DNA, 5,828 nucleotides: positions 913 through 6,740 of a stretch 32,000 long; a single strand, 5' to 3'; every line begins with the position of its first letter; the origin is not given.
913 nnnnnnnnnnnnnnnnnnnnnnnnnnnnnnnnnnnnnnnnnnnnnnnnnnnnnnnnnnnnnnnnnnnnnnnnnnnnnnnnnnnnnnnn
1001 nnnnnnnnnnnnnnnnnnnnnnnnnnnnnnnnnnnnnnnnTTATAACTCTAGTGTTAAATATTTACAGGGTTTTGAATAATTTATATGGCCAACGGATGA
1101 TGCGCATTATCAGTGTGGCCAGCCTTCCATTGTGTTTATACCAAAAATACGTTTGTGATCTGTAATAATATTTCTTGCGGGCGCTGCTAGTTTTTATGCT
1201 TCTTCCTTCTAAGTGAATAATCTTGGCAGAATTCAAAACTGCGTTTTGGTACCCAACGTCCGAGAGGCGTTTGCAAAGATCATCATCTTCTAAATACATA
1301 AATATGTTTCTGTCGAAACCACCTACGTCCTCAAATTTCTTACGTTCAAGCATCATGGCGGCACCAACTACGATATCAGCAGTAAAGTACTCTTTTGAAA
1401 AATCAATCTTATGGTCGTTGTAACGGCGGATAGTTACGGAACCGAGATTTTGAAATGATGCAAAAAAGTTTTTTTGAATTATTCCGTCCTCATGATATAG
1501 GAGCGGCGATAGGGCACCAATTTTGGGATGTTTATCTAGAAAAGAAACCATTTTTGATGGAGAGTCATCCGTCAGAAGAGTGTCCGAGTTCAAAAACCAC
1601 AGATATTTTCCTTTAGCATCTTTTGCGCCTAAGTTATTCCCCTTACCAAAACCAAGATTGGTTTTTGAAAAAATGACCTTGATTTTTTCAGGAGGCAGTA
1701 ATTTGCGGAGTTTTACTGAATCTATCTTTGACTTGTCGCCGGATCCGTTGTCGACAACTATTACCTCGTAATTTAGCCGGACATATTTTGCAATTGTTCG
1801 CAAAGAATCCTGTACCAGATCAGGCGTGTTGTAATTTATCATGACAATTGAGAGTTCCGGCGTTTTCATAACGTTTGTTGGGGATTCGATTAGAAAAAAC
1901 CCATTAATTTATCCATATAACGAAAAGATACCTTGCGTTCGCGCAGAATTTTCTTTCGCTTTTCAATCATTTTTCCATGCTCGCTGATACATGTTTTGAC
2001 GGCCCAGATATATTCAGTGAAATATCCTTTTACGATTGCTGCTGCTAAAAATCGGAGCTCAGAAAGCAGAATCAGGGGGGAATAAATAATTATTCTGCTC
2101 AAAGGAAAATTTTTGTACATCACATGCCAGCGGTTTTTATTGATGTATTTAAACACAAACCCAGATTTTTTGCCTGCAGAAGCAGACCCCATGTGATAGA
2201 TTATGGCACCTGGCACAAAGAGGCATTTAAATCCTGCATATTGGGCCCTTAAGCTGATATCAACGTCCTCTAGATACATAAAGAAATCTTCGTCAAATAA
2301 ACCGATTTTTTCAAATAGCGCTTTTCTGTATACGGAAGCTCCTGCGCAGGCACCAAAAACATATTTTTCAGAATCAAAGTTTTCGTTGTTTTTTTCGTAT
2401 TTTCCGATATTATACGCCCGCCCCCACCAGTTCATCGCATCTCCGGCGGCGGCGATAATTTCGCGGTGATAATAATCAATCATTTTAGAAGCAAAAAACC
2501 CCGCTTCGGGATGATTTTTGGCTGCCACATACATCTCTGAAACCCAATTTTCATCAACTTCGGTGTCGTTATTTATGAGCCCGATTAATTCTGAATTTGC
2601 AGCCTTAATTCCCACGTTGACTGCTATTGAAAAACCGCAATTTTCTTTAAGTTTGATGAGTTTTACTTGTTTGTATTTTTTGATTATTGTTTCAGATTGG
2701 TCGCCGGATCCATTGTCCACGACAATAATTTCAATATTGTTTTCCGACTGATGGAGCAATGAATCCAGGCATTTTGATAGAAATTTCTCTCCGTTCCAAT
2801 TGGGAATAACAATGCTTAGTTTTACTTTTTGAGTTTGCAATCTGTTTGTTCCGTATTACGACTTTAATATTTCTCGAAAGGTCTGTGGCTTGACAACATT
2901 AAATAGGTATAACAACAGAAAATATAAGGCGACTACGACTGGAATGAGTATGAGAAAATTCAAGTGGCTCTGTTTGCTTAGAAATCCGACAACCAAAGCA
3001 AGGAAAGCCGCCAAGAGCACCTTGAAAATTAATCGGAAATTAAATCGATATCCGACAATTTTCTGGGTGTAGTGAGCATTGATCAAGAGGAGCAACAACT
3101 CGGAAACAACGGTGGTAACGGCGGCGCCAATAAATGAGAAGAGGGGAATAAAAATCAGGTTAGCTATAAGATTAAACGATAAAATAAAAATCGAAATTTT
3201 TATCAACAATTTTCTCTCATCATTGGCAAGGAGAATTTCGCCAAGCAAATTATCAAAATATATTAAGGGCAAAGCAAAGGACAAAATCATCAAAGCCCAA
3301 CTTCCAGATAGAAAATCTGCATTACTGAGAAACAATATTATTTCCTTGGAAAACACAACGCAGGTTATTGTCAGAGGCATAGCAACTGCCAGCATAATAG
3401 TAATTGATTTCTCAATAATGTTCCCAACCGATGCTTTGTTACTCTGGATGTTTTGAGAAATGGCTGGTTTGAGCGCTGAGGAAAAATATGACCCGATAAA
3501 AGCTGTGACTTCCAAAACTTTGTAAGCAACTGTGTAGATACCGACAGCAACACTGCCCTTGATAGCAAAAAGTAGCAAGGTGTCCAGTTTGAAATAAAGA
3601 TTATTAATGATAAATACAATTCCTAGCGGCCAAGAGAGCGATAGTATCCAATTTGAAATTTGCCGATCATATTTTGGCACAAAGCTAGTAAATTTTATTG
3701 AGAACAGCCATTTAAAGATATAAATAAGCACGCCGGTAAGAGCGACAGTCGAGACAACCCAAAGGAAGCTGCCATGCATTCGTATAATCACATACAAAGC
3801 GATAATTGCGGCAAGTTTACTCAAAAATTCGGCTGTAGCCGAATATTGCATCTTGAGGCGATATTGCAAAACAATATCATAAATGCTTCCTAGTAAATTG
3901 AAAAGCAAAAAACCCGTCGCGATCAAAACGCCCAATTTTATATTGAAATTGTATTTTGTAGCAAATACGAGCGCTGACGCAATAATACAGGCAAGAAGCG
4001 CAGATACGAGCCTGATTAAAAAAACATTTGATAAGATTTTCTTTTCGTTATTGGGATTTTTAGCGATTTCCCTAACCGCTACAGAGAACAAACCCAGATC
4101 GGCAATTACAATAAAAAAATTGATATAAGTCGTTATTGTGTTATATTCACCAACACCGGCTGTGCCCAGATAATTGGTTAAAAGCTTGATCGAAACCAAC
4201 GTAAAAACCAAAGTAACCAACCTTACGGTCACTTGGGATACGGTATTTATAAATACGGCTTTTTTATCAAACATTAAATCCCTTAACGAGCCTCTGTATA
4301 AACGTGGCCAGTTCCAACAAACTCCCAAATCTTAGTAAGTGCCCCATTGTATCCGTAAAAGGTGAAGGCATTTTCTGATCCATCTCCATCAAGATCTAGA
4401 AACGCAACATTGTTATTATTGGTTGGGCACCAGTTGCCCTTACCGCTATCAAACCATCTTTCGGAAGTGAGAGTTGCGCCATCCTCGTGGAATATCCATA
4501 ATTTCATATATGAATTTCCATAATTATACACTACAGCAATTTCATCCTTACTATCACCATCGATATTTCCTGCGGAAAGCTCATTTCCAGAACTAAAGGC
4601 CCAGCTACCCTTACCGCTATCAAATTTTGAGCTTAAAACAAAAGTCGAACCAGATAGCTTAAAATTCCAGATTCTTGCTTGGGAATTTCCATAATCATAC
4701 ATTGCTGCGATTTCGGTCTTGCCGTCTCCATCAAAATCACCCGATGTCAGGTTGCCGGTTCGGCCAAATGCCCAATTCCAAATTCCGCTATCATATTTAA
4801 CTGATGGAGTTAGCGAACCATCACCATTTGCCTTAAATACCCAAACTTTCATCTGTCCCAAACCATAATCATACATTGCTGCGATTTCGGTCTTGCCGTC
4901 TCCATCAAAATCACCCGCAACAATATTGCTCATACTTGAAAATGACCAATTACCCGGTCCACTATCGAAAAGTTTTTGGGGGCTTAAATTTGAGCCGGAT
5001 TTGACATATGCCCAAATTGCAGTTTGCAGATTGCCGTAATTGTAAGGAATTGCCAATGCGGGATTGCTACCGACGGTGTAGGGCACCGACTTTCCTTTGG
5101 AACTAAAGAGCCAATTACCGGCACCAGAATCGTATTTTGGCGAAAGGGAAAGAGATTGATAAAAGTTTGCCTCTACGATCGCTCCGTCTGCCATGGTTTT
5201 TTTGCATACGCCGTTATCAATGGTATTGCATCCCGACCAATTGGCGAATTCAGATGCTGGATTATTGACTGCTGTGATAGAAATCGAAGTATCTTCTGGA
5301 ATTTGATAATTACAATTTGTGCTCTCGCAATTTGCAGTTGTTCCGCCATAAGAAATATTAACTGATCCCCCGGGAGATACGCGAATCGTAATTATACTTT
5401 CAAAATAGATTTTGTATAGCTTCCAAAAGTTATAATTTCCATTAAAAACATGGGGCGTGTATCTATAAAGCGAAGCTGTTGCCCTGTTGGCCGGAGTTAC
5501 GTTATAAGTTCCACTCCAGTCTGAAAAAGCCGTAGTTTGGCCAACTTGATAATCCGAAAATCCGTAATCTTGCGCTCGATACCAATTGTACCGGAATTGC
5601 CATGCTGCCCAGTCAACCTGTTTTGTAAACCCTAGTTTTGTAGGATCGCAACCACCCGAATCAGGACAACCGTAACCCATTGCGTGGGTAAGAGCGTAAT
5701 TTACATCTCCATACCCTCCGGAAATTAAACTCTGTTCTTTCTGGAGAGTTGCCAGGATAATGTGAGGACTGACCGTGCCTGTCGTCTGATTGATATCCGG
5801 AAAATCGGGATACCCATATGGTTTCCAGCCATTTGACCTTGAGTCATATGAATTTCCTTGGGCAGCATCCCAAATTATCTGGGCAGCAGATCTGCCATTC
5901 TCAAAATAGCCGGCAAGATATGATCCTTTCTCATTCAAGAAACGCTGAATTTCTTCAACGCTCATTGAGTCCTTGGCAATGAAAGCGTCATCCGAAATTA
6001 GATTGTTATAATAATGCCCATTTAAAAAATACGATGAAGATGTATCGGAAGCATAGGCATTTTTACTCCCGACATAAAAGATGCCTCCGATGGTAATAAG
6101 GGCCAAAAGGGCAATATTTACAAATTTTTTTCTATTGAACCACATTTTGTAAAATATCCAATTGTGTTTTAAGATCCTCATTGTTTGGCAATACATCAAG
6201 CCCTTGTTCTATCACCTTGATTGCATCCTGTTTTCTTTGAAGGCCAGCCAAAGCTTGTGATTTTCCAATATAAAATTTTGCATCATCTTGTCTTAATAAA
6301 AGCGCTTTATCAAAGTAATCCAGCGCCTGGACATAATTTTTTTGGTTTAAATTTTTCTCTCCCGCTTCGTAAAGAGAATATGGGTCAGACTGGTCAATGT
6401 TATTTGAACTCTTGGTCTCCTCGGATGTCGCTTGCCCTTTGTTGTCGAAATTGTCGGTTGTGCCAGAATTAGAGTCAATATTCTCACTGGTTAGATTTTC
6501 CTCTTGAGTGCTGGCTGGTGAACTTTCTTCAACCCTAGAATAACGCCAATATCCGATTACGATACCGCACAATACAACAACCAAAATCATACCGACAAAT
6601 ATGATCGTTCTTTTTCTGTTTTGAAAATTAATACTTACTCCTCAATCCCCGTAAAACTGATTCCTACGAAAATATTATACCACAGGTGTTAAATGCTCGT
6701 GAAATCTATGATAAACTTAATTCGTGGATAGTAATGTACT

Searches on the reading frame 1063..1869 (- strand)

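Call 52: search_protein_families(library=pfam, proteins=[window:1063-1869:-], max_evalue=0.01)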
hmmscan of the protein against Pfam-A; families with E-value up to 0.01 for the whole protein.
window:1063-1869:- (268 aa): 7 families
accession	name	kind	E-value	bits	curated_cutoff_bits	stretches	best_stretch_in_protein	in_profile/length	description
PF00535.33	Glycos_transf_2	-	6.8e-24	85.1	23.3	1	7-182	1-167/168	Glycosyl transferase family 2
PF10111.15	Glyco_tranf_2_2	-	1.1e-12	48.5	27.3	1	12-204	8-201/276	Glycosyltransferase like family 2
PF13641.12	Glyco_tranf_2_3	-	4.4e-10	40.4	27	1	4-229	1-221/230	Glycosyltransferase like family 2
PF13632.12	Glyco_trans_2_3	-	3.4e-07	30.7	27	1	92-243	4-153/198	Glycosyl transferase family group 2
PF02709.20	Glyco_transf_7C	-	1.5e-06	28.2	23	1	156-214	8-67/78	N-terminal domain of galactosyltransferase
PF13506.12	Glyco_transf_21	-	6e-06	26.3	21.7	1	82-215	26-150/174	Glycosyl transferase family 21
PF13712.12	Glyco_tranf_2_5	-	0.0018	18.5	27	1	74-222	41-192/210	Glycosyltransferase like family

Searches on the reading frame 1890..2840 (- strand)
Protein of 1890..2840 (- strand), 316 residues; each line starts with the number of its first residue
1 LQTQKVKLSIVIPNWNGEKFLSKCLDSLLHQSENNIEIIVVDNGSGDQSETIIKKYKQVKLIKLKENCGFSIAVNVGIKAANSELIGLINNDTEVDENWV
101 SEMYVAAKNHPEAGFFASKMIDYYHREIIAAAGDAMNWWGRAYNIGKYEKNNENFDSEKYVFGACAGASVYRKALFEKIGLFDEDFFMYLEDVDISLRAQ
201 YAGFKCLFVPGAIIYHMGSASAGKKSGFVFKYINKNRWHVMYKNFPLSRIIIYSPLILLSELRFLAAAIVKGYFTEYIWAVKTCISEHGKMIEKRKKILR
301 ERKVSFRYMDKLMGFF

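Call 52: search_protein_families(library=pfam, proteins=[window:1890-2840:-], max_evalue=0.01)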
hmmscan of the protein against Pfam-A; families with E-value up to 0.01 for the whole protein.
window:1890-2840:- (316 aa): 5 families
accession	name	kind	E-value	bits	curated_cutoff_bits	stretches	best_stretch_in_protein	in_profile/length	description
PF00535.33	Glycos_transf_2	-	5.1e-30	105.1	23.3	1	9-179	1-167/168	Glycosyl transferase family 2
PF13641.12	Glyco_tranf_2_3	-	5.3e-14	53.2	27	1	8-238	3-227/230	Glycosyltransferase like family 2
PF13632.12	Glyco_trans_2_3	-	3.3e-07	30.8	27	1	86-270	2-176/198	Glycosyl transferase family group 2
PF10111.15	Glyco_tranf_2_2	-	8.1e-06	25.9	27.3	1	9-93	1-92/276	Glycosyltransferase like family 2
PF24395.1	OLD-like_TOPRIM_1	-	0.0053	17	27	1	17-68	38-88/162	OLD-like TOPRIM 1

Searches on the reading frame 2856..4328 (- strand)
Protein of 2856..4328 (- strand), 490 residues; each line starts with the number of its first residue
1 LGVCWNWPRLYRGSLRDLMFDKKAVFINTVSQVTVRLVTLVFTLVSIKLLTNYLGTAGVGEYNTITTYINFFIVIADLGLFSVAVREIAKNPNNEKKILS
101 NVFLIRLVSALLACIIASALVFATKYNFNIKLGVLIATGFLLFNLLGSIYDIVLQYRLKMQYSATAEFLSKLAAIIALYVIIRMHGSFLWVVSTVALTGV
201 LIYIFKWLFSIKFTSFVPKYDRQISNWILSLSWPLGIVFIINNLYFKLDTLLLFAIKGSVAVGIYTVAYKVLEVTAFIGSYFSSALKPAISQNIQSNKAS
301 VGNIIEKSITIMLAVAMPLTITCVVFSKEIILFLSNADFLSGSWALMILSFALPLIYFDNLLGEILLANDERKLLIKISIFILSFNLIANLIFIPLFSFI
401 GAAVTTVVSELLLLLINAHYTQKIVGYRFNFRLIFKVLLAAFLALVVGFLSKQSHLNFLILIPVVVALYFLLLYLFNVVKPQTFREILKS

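Call 8: search_protein_families(library=pfam, proteins=[window:2856-4328:-])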
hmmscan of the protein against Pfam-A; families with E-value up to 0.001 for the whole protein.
window:2856-4328:- (490 aa): 4 families
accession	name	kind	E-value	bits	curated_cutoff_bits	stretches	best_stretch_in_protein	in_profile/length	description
PF01943.22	Polysacc_synt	-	1.8e-24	87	28.2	1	28-293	4-273/274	Polysaccharide biosynthesis protein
PF13440.11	Polysacc_synt_3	-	5.4e-12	46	23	1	60-334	12-283/293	Polysaccharide biosynthesis protein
PF03023.19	MurJ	-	9.2e-07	28.3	27.4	1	91-452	48-434/451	Lipid II flippase MurJ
PF16083.10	Phage_holin_3_3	-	0.00098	19.6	28.4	0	86-139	14-67/78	LydA holin phage, holin superfamily III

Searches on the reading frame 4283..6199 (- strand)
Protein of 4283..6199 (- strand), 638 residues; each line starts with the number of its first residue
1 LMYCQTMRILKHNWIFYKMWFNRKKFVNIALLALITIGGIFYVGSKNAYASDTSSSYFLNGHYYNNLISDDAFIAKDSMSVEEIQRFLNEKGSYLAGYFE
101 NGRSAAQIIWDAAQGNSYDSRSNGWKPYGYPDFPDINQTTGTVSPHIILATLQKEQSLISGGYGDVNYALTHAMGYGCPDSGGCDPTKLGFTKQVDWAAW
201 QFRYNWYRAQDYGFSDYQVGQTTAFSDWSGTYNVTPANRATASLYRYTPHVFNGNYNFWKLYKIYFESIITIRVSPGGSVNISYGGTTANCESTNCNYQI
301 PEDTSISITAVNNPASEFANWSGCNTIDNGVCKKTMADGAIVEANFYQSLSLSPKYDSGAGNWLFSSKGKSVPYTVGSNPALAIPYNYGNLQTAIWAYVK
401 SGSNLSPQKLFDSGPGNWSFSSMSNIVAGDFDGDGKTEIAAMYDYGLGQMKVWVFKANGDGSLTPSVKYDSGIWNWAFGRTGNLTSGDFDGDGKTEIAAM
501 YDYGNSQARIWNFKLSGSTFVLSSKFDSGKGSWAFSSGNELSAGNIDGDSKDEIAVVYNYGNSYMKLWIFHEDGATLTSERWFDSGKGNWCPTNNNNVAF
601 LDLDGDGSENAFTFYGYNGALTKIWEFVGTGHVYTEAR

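Call 8: search_protein_families(library=pfam, proteins=[window:4283-6199:-])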
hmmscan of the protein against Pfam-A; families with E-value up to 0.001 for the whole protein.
window:4283-6199:- (638 aa): 2 families
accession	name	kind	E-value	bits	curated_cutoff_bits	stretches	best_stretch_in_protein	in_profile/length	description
PF13517.12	FG-GAP_3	-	1.5e-16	61.1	26.9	3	430-498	1-60/61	FG-GAP-like repeat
PF01839.29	FG-GAP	-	5.6e-13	48.9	22.1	0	426-446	5-25/37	FG-GAP repeat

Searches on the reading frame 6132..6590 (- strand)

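Call 52: search_protein_families(library=pfam, proteins=[window:6132-6590:-], max_evalue=0.01)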
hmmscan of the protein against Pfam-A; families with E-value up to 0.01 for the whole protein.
window:6132-6590:- (152 aa): 8 families
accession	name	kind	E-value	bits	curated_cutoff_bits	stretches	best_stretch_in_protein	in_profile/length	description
PF07719.23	TPR_2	-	2.9e-08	33.6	27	1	71-102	2-33/34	Tetratricopeptide repeat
PF00515.34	TPR_1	-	2.6e-05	24.3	27.8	1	73-103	4-34/34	Tetratricopeptide repeat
PF14559.12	TPR_19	-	2.9e-05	24.7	25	1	83-141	4-62/68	Tetratricopeptide repeat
PF13428.12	TPR_14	-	0.0013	19.6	23.5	0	111-142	8-39/44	Tetratricopeptide repeat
PF12685.13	SpoIIIAH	-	0.0013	19.1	30.6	1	2-101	6-92/191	SpoIIIAH-like protein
PF13181.12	TPR_8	-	0.0027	18.2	25.7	0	104-133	1-30/34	Tetratricopeptide repeat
PF10786.14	HI_0552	-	0.004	17.2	25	1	54-132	116-193/202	HI_0552 protein family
PF13432.12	TPR_16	-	0.0044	17.9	32.7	1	81-129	8-56/65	Tetratricopeptide repeat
